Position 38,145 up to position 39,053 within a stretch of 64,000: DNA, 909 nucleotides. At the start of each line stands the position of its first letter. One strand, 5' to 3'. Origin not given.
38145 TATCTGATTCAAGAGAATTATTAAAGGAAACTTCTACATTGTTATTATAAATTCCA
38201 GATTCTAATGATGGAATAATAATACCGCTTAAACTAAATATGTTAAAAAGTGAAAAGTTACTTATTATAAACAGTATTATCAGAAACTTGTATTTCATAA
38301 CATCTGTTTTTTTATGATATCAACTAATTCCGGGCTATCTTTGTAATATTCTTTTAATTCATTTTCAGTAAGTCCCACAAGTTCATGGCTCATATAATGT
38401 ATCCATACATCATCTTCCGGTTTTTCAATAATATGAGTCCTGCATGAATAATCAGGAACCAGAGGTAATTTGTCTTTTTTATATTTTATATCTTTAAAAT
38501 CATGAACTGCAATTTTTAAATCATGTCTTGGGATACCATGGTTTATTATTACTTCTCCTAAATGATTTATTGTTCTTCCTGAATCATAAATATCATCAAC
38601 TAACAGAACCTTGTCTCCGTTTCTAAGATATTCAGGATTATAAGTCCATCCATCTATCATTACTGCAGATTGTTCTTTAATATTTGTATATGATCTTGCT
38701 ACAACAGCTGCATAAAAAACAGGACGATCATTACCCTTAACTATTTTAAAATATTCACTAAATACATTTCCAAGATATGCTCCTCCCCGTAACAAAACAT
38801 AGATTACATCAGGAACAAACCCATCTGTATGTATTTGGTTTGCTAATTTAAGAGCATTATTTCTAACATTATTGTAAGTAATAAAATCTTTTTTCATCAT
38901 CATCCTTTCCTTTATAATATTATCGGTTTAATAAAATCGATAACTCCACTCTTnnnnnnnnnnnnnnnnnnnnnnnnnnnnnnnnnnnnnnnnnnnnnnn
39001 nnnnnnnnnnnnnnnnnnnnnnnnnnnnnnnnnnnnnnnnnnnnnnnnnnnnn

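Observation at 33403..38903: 1631-aa surface protein with about 13 degenerate CHB_HEX_C-like repeats and a C-terminal parallel beta-helix, translationally coupled (ATGA) to a small PRTase gene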

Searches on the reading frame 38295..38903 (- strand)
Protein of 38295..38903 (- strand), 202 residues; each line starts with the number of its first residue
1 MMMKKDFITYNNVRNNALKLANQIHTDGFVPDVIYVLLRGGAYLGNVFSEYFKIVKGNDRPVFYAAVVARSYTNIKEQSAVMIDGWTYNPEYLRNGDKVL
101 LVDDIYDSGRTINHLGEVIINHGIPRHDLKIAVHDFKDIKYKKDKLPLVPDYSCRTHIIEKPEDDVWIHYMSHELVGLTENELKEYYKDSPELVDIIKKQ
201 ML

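Call 6: search_protein_families(library=pfam, proteins=[window:38295-38903:-], max_evalue=1)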
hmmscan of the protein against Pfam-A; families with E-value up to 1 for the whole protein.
window:38295-38903:- (202 aa): 4 families
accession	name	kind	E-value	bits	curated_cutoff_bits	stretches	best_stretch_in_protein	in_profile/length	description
PF00156.33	Pribosyltran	-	1.7e-10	40.9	26.3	1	16-134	14-123/158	Phosphoribosyl transferase domain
PF17271.8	Usher_TcfC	-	0.074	12.1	25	1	57-109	352-404/429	TcfC Usher-like barrel domain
PF18988.5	DUF5721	-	0.094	12.9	25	0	138-172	104-138/149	Family of unknown function (DUF5721)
PF14681.12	UPRTase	-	0.28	11.1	27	1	90-131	115-155/206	Uracil phosphoribosyltransferase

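Call 7: search_protein_families(library=ncbifam, proteins=[window:38295-38903:-], max_evalue=1)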
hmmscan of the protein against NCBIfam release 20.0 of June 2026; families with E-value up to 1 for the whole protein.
window:38295-38903:- (202 aa): 14 families
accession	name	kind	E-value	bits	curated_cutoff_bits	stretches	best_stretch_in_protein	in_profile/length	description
TIGR01203.1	HGPRTase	equivalog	5.1e-07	29.6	150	1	8-121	3-110/167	hypoxanthine phosphoribosyltransferase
NF006605.0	PRK09162.1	equivalog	4.3e-06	26.2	181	1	11-140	21-140/183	hypoxanthine-guanine phosphoribosyltransferase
NF006613.0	PRK09177.1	equivalog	0.00028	20.5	138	1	2-117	6-107/159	xanthine phosphoribosyltransferase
NF006328.0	PRK08558.1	equivalog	0.0019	17.9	184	1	91-119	171-199/238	adenine phosphoribosyltransferase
NF006671.0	PRK09219.1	equivalog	0.011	15.3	177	1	71-122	98-143/192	xanthine phosphoribosyltransferase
NF003548.0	PRK05205.1-4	equivalog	0.016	15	218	1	95-154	89-143/173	bifunctional pyr operon transcriptional regulator/uracil phosphoribosyltransferase PyrR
NF003549.0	PRK05205.1-5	equivalog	0.017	14.6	138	1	95-156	98-154/182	bifunctional pyr operon transcriptional regulator/uracil phosphoribosyltransferase PyrR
TIGR01881.1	cas_Cmr5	equivalog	0.052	13.9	27.9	0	14-79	32-97/143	type III-B CRISPR module-associated protein Cmr5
NF002635.0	PRK02304.1-4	subfamily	0.068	12.7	146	1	89-128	105-147/188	adenine phosphoribosyltransferase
NF003545.0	PRK05205.1-1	equivalog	0.075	12.5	140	1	95-155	88-143/171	bifunctional pyr operon transcriptional regulator/uracil phosphoribosyltransferase PyrR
NF005537.0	PRK07199.1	subfamily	0.08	12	322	1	95-134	210-248/301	ribose-phosphate diphosphokinase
NF040646.1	HPT_Archaea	equivalog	0.089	12.4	200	1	93-133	111-151/184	hypoxanthine/guanine phosphoribosyltransferase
NF003547.0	PRK05205.1-3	equivalog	0.09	12.6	230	1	95-133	108-145/194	bifunctional pyr operon transcriptional regulator/uracil phosphoribosyltransferase PyrR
TIGR01744.1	XPRTase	equivalog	0.096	12.3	164.45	1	89-121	110-142/191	xanthine phosphoribosyltransferase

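Call 13: find_homologous_proteins(query=window:38298-38903:-)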
Query window:38298-38903:- (202 aa): 3197 proteins with E <= 0.001 among 3307 candidates; the best 120 are listed.
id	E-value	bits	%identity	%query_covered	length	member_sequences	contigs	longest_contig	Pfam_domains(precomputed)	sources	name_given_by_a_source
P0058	5.6e-131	452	100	99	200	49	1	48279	PF00156.34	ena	-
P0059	2.7e-118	411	90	99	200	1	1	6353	PF00156.34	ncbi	-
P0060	2.3e-115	401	87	99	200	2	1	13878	PF00156.34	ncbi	-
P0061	3.5e-115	401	87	99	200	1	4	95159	PF00156.34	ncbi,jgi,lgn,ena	-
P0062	1.6e-114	398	86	99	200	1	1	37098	PF00156.34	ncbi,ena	-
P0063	4.4e-114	397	87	99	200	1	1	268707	PF00156.34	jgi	jgi:uncharacterized protein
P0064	3.3e-113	394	85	99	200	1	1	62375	PF00156.34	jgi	-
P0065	1.9e-112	392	84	99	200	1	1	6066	PF00156.34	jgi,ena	-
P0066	6.0e-104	364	79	99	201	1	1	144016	PF00156.34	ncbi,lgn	-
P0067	1.0e-103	363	79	99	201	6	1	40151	PF00156.34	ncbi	-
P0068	4.1e-102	358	79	99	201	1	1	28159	PF00156.34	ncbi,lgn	-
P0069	5.7e-101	354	77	99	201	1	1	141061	PF00156.34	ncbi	-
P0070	9.4e-101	353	74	99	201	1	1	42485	PF00156.34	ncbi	-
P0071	1.1e-100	353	77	99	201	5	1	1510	PF00156.34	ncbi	-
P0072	4.7e-97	341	75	99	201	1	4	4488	PF00156.34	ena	-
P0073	1.1e-96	340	74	99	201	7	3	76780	PF00156.34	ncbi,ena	-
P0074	1.3e-93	330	73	97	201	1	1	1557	PF00156.34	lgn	-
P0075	6.4e-93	328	72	97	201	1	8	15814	PF00156.34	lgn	-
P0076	7.7e-93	328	72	97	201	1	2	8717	PF00156.34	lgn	-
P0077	7.7e-93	328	72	97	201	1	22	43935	PF00156.34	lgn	-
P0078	1.1e-92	327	72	97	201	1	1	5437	PF00156.34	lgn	-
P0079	1.2e-92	327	72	97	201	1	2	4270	PF00156.34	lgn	-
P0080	1.8e-92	326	72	97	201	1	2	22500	PF00156.34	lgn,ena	-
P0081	1.8e-92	326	72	97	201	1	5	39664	PF00156.34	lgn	-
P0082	3.7e-92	325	72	97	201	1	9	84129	PF00156.34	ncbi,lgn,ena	-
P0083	8.2e-92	324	69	97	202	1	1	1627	PF00156.34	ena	-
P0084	1.0e-91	324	71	97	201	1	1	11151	PF00156.34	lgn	-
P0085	1.9e-91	323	71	97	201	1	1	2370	PF00156.34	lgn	-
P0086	3.2e-91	322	71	97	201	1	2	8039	PF00156.34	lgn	-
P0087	6.2e-91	321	68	97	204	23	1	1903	PF00156.34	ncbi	-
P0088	8.2e-91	321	69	97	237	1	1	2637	PF00156.34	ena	-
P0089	8.7e-91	321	70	97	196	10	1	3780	PF00156.34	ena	-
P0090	3.2e-90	319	70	97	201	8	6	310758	PF00156.34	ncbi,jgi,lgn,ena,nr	ncbi:MAG TPA: phosphoribosyl transferase [Spirochaetaceae bacterium]|jgi:hypoxanthine phosphoribosyl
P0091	4.6e-90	319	68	99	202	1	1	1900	PF00156.34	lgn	-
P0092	8.0e-90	318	69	98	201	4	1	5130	PF00156.34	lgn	-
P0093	8.3e-90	318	69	97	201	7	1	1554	PF00156.34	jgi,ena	-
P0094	9.7e-90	318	68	98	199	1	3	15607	PF00156.34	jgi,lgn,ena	-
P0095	9.8e-90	318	69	98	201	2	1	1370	PF00156.34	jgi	jgi:uncharacterized protein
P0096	2.7e-89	316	70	97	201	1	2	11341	PF00156.34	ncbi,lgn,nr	ncbi:MAG: phosphoribosyltransferase [Spirochaetales bacterium]|nr:MAG: phosphoribosyltransferase [Sp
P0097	2.9e-89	316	69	97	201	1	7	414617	PF00156.34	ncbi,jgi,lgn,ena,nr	ncbi:MAG: phosphoribosyltransferase [Spirochaetales bacterium]|nr:phosphoribosyltransferase [Spiroch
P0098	3.0e-89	316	69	97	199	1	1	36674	PF00156.34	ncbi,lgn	-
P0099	3.8e-89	316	70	97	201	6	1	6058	PF00156.34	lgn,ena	-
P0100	4.6e-89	315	69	97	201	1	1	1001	PF00156.34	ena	-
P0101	4.8e-89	315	67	97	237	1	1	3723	PF00156.34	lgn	-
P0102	5.0e-89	315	69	97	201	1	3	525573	PF00156.34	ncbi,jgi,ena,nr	ncbi:MAG: phosphoribosyl transferase [Spirochaetae bacterium HGW-Spirochaetae-3]|jgi:hypothetical pr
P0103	5.4e-89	315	66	97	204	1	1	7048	PF00156.34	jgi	-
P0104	8.4e-89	314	68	97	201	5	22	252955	PF00156.34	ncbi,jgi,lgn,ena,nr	ncbi:MAG: phosphoribosyl transferase [Spirochaetes bacterium GWD1_61_31]|nr:MAG: phosphoribosyl tran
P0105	1.1e-88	314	69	97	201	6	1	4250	PF00156.34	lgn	-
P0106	1.1e-88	314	69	97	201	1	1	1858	PF00156.34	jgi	-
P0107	2.3e-88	313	66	99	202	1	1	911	PF00156.34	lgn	-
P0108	2.6e-88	313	68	97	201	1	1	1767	PF00156.34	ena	-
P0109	2.6e-88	313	68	97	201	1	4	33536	PF00156.34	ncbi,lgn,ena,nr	ncbi:MAG: phosphoribosyltransferase family protein [Treponema sp.]|nr:phosphoribosyltransferase fami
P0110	2.8e-88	313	65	97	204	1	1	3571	PF00156.34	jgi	jgi:hypoxanthine phosphoribosyltransferase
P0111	3.3e-88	313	68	97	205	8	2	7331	PF00156.34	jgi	jgi:hypoxanthine phosphoribosyltransferase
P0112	3.3e-88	313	68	97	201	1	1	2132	PF00156.34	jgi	-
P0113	4.1e-88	312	70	97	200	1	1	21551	PF00156.34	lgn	-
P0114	4.3e-88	312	68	97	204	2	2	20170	PF00156.34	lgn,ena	-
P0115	4.4e-88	312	66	97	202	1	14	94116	PF00156.34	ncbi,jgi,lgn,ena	jgi:hypoxanthine phosphoribosyltransferase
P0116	4.8e-88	312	65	97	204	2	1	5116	PF00156.34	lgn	-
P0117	5.3e-88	312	68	97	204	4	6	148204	PF00156.34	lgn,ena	-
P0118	6.2e-88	312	65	97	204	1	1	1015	PF00156.34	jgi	jgi:hypoxanthine phosphoribosyltransferase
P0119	6.4e-88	312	66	98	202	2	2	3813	PF00156.34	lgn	-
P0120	6.5e-88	312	66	99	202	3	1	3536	PF00156.34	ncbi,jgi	jgi:uncharacterized protein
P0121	7.4e-88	311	69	95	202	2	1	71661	PF00156.34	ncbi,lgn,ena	-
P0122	7.8e-88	311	68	98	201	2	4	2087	PF00156.34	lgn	-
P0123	8.4e-88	311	67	98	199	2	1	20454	PF00156.34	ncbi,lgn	-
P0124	1.0e-87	311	69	97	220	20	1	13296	PF00156.34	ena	-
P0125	1.0e-87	311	67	97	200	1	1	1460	PF00156.34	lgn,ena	-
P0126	1.2e-87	311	68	97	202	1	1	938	PF00156.34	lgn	-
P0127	1.3e-87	311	68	97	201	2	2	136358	PF00156.34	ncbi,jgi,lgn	jgi:uncharacterized protein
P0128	1.3e-87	311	68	97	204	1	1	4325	PF00156.34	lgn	-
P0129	1.4e-87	310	65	97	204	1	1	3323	PF00156.34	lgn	-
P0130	1.6e-87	310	66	97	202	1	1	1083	PF00156.34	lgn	-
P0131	1.6e-87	310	68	97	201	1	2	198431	PF00156.34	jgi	-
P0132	1.6e-87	310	68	97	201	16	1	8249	PF00156.34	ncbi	-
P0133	2.2e-87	310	68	97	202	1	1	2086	PF00156.34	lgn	-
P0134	2.2e-87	310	66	99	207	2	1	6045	PF00156.34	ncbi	-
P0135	2.4e-87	310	65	97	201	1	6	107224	PF00156.34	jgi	jgi:hypoxanthine phosphoribosyltransferase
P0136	2.4e-87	310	67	97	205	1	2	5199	PF00156.34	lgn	-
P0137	2.5e-87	310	66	98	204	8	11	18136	PF00156.34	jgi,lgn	jgi:hypothetical protein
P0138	2.6e-87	310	69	98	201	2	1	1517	PF00156.34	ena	-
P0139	2.8e-87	309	69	97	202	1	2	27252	PF00156.34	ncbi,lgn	-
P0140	2.8e-87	309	66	97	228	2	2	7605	PF00156.34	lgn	-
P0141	3.1e-87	309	67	97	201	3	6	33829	PF00156.34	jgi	-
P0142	3.2e-87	309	69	97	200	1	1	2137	PF00156.34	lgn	-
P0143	3.3e-87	309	67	97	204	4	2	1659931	PF00156.34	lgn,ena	-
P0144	3.8e-87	309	68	97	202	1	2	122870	PF00156.34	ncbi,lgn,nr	ncbi:MAG: phosphoribosyltransferase [Spirochaetes bacterium]|nr:phosphoribosyltransferase [Spirochae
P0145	4.4e-87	309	68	97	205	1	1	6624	PF00156.34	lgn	-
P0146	5.2e-87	309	66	97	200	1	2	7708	PF00156.34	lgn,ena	-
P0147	5.3e-87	309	69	97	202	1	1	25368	PF00156.34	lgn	-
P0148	6.1e-87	308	66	99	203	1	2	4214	PF00156.34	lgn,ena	-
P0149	6.1e-87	308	68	97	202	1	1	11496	PF00156.34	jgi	-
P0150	6.2e-87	308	69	97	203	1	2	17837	PF00156.34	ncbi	-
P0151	6.4e-87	308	68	97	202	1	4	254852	PF00156.34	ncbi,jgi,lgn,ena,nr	ncbi:MAG TPA: phosphoribosyltransferase [bacterium]|jgi:hypoxanthine phosphoribosyltransferase|nr:ph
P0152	6.5e-87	308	67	96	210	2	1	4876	PF00156.34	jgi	jgi:hypoxanthine phosphoribosyltransferase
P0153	6.9e-87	308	67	98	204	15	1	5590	PF00156.34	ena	-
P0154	7.1e-87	308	68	97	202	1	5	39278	PF00156.34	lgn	-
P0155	7.4e-87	308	68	97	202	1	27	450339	PF00156.34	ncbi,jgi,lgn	-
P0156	8.0e-87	308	68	99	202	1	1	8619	PF00156.34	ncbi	-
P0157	8.2e-87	308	68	98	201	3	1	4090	PF00156.34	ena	-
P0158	9.0e-87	308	67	98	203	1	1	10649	PF00156.34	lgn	-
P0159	9.1e-87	308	67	97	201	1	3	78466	PF00156.34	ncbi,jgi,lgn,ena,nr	ncbi:MAG TPA: phosphoribosyltransferase family protein [Rectinemataceae bacterium]|nr:phosphoribosyl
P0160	9.9e-87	308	65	99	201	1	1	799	PF00156.34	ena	-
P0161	1.0e-86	308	66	97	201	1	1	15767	PF00156.34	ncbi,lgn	-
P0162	1.2e-86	307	67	95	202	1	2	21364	PF00156.34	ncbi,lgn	ncbi:MAG: phosphoribosyltransferase [Spirochaetia bacterium]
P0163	1.4e-86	307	68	97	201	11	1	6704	PF00156.34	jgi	jgi:hypoxanthine phosphoribosyltransferase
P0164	1.4e-86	307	67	98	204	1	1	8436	PF00156.34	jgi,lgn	jgi:hypothetical protein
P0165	1.4e-86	307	68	97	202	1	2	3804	PF00156.34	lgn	-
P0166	1.5e-86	307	67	98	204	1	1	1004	PF00156.34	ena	-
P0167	1.5e-86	307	68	97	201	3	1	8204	PF00156.34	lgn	-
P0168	1.5e-86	307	66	97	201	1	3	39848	PF00156.34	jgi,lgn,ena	-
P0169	1.6e-86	307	68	99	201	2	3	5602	PF00156.34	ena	-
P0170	1.6e-86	307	70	92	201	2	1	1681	PF00156.34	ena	-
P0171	1.8e-86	307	67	97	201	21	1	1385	PF00156.34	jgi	-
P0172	1.9e-86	307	66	98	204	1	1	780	PF00156.34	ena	-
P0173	2.3e-86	307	66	97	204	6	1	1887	PF00156.34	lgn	-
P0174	2.3e-86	306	66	98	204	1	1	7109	PF00156.34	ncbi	-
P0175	2.4e-86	306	68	97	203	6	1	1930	PF00156.34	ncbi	-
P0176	2.5e-86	306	66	97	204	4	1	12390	PF00156.34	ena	-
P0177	2.8e-86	306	66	99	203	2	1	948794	PF00156.34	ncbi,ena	-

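Call 33: find_related_loci(query=A3, collection=genome_contigs, flank=10000)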
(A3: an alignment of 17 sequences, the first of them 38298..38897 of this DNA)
Query A3 (200 aa) in genome_contigs; peptide patterns used: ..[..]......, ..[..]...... (x = any residue, [..] = any of these).
599 stretches matched a pattern (row limit reached: there are more); 589 encode a relative of the query (tblastn E <= 1e-3); the best 80 are kept; 80 distinct loci.
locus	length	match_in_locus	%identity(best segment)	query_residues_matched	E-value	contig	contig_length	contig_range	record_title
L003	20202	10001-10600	92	1-200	1e-124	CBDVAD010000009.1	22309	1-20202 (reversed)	MAG TPA_asm: uncultured bacterium isolate SRR22302365_concoct_1 genome assembly, contig: ERZ25074835.1332, whole genome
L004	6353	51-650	90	1-200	1e-121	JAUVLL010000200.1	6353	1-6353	MAG: Spirochaetaceae bacterium isolate CSMAG_505 CSMAG_505_k141_741123_length_6353_cov_9.0000, whole genome shotgun sequ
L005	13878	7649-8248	87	1-200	2e-118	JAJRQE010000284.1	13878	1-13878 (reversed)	MAG: Spirochaetes bacterium isolate Dive100_bin10.36 k141_884066, whole genome shotgun sequence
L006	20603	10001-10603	79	1-200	6e-107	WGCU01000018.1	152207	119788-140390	MAG: Spirochaetaceae bacterium isolate S145_15 k151_151537, whole genome shotgun sequence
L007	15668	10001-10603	76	1-200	1e-102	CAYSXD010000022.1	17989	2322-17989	MAG TPA_asm: uncultured Spirochaetaceae bacterium isolate SRP128015_co1_298 genome assembly, contig: NODE_4350_length_17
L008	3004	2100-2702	73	1-200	2e-101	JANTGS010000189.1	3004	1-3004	MAG: Flavobacteriaceae bacterium isolate bin10082 c_000000039474, whole genome shotgun sequence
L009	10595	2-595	74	4-200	2e-98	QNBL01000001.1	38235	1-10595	MAG: Spirochaetes bacterium isolate B11_G9 B11_Guay9_scaffold_00237, whole genome shotgun sequence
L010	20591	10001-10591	71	1-196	1e-94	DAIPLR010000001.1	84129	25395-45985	MAG TPA_asm: Spirochaetales bacterium isolate CTOTU29483 NODE_204_length_84129_cov_8.725884, whole genome shotgun sequen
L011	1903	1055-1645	68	1-196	3e-99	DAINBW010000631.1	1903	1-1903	MAG TPA_asm: Spirochaetales bacterium isolate CTOTU26088 NODE_100176_length_1903_cov_3.670455, whole genome shotgun sequ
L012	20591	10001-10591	71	1-196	5e-94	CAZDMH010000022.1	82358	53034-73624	MAG TPA_asm: uncultured Spirochaetales bacterium isolate binchicken_co151_533 genome assembly, contig: NODE_296_length_8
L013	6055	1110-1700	68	1-196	7e-94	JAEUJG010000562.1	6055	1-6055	MAG: Spirochaetaceae bacterium isolate new MAG-63 k141_595953, whole genome shotgun sequence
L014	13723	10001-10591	69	1-196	4e-93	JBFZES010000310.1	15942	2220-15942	MAG: Spirochaetaceae bacterium isolate PPR_0594 k121_2759816, whole genome shotgun sequence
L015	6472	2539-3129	69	1-196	3e-93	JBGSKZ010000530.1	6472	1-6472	MAG: Treponematales bacterium isolate JTS-AC194 k141_2221660, whole genome shotgun sequence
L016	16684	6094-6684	66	1-196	4e-93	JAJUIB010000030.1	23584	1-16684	MAG: Spirochaetota bacterium isolate bin79 k141_231477_length_23584_cov_16.0066, whole genome shotgun sequence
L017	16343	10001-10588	68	1-195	1e-92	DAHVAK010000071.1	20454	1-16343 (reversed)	MAG TPA_asm: Spirochaetales bacterium isolate clean1700 k141_26620, whole genome shotgun sequence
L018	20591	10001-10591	69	1-196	1e-92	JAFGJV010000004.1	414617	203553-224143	MAG: Spirochaetales bacterium isolate Zod_Metabat.296 k87_1056889, whole genome shotgun sequence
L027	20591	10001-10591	68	1-196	2e-91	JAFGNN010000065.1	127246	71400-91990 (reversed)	MAG: Spirochaetales bacterium isolate Zod_Metabat.547 k87_8636865, whole genome shotgun sequence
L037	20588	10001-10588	68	1-195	2e-90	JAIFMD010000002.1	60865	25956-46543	MAG: Spirochaetes bacterium isolate bin_251 scaffold_133, whole genome shotgun sequence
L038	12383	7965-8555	68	1-196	3e-90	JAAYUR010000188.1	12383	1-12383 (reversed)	MAG: Treponema sp. isolate AS27yjCOA_177 32799_AS27, whole genome shotgun sequence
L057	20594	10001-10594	66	1-196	1e-88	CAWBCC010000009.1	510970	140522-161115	MAG: uncultured bacterium isolate MFD04752.bin.1.3 genome assembly, contig: contig_4026, whole genome shotgun sequence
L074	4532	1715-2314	67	3-200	3e-88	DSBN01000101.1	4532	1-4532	MAG TPA_asm: Sediminispirochaeta sp. isolate SpSt-1173 Ga0129302_1012813, whole genome shotgun sequence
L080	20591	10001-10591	63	1-196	8e-88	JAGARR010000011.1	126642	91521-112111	MAG: Spirochaetaceae bacterium isolate RGIG8712 Water_deer_Colon-3__c84092, whole genome shotgun sequence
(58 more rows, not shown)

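Call 40: search_protein_families(library=pfam, proteins=[L038:8572-11550:+, L037:10606-13614:+, L080:10640-13066:+, L018:10608-12116:+, L018:12113-13399:+, L027:10615-12345:+, L027:12342-13739:+, L057:10833-11771:+, L057:11984-14677:+, L074:2355-4532:+], max_evalue=0.01)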
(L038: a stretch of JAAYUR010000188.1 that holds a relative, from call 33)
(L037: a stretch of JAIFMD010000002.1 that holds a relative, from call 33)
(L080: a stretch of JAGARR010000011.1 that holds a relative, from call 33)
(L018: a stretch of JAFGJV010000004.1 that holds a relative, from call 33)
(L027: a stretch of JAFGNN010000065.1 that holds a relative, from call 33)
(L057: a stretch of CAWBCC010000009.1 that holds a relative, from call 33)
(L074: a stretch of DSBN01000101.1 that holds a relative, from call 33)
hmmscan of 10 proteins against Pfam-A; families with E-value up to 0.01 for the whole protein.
L038:8572-11550:+ (992 aa): 1 family
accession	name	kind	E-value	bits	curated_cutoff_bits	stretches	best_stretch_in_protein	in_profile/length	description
PF13290.12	CHB_HEX_C_1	-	5.5e-05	23.5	22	0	113-187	1-67/67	Chitobiase/beta-hexosaminidase C-terminal domain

L037:10606-13614:+ (1002 aa): 0 families

L080:10640-13066:+ (808 aa): 1 family
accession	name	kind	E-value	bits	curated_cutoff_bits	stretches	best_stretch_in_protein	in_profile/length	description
PF13287.12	Fn3_assoc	-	0.0035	17.9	23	0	74-107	7-40/59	Fn3 associated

L018:10608-12116:+ (502 aa): 0 families

L018:12113-13399:+ (428 aa): 1 family
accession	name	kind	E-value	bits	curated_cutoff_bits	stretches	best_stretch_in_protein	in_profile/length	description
PF13360.13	PQQ_2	-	8.9e-08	32.5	27.6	2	119-228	30-146/233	Outer membrane protein assembly factor BamB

L027:10615-12345:+ (576 aa): 0 families

L027:12342-13739:+ (465 aa): 0 families

L057:10833-11771:+ (312 aa): 0 families

L057:11984-14677:+ (897 aa): 5 families
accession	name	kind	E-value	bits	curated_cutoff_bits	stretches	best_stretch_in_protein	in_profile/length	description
PF00270.35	DEAD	-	1.3e-30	106.8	26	1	151-320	2-161/167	DEAD/DEAH box helicase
PF09369.15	MZB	-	6.4e-19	68.9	24.2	1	779-855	4-80/80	MrfA Zn-binding domain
PF00271.37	Helicase_C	-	2.4e-13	50.8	23.5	1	378-486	9-110/110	Helicase conserved C-terminal domain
PF22982.3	WHD_HRQ1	-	9.8e-09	36.6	27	1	521-600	1-69/70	ATP-dependent helicase HRQ1, winged helix domain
PF04851.21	ResIII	-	2.3e-06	28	22.5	1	149-285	4-138/164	Type III restriction enzyme, res subunit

L074:2355-4532:+ (726 aa): 2 families
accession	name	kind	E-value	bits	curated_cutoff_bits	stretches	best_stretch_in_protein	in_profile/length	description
PF13287.12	Fn3_assoc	-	1.3e-13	51.3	23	2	340-393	8-54/59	Fn3 associated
PF13290.12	CHB_HEX_C_1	-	1.5e-12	47.7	22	1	333-366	11-45/67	Chitobiase/beta-hexosaminidase C-terminal domain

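Call 41: find_homologous_proteins(query=L038:8572-11547:+)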
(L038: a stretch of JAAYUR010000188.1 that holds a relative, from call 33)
Query L038:8572-11547:+ (992 aa): 26 proteins with E <= 0.001 among 8000 candidates.
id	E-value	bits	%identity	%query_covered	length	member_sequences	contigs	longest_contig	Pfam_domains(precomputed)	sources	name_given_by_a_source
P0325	0.0e+0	2167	99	100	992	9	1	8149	PF13290.14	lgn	-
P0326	0.0e+0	1548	72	100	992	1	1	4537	-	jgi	jgi:hypothetical protein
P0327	0.0e+0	1529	71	100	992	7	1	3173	-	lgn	-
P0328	0.0e+0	1503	69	100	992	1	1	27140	-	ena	-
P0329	0.0e+0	1440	67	100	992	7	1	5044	-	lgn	-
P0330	0.0e+0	1395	66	100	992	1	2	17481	-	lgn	-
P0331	0.0e+0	1390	65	100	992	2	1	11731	-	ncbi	-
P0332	0.0e+0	1390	65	100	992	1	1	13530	-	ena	-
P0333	0.0e+0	1375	65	100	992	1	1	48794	-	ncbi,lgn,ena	-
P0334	0.0e+0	1166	57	99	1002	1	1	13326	-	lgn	-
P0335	0.0e+0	1143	62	88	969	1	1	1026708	-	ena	-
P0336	0.0e+0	1127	56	99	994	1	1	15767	-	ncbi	-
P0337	2.4e-295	1001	51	100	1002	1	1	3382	-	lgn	-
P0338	1.4e-292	992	51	100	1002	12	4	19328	-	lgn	-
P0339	3.0e-63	233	28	89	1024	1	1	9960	-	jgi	jgi:hypothetical protein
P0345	2.0e-21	94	27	32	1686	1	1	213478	-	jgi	-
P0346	1.2e-17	82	29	24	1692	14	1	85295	-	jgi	jgi:hypothetical protein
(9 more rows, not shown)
